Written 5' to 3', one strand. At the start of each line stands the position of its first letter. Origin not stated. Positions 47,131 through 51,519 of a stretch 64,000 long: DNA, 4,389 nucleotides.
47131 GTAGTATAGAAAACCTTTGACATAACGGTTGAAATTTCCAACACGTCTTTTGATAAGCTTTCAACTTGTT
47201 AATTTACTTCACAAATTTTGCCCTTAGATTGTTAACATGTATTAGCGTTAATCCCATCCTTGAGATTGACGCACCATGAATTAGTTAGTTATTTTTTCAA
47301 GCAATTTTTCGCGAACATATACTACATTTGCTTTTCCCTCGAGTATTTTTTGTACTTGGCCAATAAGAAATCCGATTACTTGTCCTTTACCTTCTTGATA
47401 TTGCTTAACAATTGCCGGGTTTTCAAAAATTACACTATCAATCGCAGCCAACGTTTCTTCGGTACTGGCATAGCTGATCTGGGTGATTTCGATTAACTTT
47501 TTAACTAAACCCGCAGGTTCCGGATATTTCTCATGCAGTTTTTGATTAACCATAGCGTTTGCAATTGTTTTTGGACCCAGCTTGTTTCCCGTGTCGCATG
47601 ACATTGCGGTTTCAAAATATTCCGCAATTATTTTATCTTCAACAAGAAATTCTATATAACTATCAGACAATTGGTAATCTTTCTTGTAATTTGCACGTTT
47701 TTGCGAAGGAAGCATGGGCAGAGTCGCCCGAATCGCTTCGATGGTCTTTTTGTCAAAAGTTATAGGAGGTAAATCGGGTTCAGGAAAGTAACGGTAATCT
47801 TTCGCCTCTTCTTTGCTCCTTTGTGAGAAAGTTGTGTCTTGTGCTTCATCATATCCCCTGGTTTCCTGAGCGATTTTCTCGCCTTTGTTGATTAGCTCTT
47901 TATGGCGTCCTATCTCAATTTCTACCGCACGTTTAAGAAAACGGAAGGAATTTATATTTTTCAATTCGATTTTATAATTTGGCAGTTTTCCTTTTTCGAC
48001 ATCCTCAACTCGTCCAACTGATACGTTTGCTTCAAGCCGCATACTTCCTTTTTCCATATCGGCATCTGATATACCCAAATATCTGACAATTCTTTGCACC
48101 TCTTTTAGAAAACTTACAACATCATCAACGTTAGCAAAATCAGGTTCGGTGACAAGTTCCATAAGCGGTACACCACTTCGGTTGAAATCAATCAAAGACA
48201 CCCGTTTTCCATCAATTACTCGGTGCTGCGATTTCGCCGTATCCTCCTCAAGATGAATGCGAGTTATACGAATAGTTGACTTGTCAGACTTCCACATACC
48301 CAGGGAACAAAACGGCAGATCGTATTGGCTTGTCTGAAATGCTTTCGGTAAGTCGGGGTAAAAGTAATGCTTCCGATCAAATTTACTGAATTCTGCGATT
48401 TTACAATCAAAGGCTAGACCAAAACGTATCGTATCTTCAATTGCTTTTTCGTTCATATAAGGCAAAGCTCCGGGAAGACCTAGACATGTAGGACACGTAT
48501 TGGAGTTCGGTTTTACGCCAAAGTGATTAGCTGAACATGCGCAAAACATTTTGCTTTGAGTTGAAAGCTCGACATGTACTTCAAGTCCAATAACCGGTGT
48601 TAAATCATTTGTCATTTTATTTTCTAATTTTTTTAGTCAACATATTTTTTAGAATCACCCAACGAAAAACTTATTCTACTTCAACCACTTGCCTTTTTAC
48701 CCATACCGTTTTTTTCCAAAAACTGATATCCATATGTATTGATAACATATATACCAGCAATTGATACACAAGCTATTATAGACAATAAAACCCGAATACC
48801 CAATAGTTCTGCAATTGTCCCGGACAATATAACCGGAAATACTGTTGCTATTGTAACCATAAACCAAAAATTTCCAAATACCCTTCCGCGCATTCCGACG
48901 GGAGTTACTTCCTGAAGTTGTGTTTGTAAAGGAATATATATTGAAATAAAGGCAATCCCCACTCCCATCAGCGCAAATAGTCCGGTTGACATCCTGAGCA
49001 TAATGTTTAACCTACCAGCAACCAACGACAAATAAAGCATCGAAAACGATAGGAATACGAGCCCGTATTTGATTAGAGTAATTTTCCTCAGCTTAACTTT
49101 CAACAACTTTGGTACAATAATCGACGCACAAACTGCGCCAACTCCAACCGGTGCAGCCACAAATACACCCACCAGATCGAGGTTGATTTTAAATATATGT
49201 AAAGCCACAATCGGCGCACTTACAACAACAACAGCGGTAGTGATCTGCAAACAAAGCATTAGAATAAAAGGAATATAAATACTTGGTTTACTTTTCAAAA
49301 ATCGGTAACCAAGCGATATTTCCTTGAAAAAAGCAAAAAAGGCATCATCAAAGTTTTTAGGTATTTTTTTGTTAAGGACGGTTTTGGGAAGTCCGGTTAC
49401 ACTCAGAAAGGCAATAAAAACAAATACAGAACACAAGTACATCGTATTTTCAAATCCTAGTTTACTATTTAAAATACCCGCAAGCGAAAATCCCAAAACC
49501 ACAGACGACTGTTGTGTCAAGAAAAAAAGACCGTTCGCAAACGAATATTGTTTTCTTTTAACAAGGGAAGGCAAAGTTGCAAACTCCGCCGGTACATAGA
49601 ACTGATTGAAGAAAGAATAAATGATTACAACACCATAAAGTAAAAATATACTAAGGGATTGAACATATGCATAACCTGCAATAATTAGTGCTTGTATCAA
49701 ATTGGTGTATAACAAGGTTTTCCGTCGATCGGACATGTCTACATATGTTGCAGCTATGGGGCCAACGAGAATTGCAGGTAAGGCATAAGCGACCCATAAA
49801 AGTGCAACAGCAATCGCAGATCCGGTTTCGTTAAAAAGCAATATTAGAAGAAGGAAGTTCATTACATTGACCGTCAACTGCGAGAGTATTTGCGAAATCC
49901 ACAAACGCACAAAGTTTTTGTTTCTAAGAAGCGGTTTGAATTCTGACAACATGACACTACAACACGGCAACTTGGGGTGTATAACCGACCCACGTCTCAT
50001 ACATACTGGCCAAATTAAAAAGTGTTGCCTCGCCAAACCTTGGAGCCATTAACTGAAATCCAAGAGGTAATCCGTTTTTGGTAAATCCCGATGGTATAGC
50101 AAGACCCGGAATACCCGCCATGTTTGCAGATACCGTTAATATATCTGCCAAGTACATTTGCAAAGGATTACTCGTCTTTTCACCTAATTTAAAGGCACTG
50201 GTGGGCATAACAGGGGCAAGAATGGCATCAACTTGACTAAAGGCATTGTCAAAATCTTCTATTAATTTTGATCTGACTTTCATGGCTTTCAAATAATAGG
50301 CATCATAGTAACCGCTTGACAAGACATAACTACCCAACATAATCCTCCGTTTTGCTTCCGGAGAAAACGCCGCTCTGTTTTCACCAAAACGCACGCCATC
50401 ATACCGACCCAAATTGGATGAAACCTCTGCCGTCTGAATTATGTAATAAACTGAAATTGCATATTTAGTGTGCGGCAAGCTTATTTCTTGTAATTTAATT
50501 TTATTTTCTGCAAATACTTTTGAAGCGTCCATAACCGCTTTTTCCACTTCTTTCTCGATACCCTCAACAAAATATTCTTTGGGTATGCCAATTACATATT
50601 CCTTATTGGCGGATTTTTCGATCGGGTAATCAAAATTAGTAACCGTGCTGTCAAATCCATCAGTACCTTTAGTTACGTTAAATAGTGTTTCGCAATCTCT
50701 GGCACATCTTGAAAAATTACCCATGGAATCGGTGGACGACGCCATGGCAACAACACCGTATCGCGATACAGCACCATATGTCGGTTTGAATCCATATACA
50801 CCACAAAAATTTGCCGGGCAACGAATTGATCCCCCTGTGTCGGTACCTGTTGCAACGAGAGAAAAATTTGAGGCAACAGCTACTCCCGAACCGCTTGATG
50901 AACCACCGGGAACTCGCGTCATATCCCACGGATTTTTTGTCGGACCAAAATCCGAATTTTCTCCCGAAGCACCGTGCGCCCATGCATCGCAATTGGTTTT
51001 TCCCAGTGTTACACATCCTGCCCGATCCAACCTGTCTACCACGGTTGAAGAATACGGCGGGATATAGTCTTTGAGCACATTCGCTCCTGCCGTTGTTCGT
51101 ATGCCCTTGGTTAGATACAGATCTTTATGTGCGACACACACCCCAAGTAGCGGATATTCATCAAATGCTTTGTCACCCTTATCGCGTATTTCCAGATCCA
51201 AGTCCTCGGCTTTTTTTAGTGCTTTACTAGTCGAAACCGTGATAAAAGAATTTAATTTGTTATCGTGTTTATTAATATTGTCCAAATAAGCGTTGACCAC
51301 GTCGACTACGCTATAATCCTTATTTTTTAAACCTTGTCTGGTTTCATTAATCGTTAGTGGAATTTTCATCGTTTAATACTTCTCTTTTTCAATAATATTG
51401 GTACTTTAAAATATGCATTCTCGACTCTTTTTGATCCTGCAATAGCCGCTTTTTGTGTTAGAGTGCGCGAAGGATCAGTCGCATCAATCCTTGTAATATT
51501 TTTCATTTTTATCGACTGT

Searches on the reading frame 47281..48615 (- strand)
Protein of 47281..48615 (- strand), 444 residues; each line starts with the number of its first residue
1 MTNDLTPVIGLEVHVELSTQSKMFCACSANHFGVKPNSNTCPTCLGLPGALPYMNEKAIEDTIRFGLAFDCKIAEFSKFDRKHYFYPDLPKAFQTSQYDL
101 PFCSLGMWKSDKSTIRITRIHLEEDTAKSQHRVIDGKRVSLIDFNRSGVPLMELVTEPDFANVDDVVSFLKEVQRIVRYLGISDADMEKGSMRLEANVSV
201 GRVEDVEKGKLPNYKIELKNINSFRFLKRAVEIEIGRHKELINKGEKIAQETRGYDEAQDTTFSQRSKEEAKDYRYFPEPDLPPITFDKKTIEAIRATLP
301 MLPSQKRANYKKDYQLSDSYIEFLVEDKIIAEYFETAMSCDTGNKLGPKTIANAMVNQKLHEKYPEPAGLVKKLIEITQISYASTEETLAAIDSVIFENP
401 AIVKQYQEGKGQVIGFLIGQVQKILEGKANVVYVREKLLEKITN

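Call 59: search_protein_families(library=pfam, proteins=[window:47281-48615:-], max_evalue=0.0001)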
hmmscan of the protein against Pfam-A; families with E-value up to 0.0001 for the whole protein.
window:47281-48615:- (444 aa): 2 families
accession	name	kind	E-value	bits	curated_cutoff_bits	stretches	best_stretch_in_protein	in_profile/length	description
PF02934.20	GatB_N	-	4.7e-106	354.4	23.4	1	8-293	2-277/277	GatB/GatE catalytic domain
PF02637.23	GatB_Yqey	-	6e-14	52.6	27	1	349-442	55-148/148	GatB domain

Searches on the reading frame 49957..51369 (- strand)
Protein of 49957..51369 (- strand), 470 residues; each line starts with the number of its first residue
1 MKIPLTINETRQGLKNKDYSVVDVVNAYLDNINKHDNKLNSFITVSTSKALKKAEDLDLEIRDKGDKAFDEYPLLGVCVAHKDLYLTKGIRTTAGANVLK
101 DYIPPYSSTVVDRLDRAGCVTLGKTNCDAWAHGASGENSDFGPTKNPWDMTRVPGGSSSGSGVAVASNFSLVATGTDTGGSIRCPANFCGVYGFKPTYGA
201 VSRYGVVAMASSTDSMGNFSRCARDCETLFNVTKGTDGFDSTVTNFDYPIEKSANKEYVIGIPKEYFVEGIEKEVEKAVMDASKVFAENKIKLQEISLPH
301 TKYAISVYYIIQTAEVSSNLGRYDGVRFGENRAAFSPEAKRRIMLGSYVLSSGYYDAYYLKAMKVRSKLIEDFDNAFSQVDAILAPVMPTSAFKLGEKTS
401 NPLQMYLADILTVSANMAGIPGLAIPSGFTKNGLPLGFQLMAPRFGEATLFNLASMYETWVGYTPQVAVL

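Call 59: search_protein_families(library=pfam, proteins=[window:49957-51369:-], max_evalue=0.0001)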
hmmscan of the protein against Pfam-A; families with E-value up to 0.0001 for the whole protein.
window:49957-51369:- (470 aa): 1 family
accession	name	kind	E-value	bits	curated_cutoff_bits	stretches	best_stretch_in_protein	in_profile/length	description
PF01425.27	Amidase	-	2.3e-129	432.8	27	1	23-450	1-444/445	Amidase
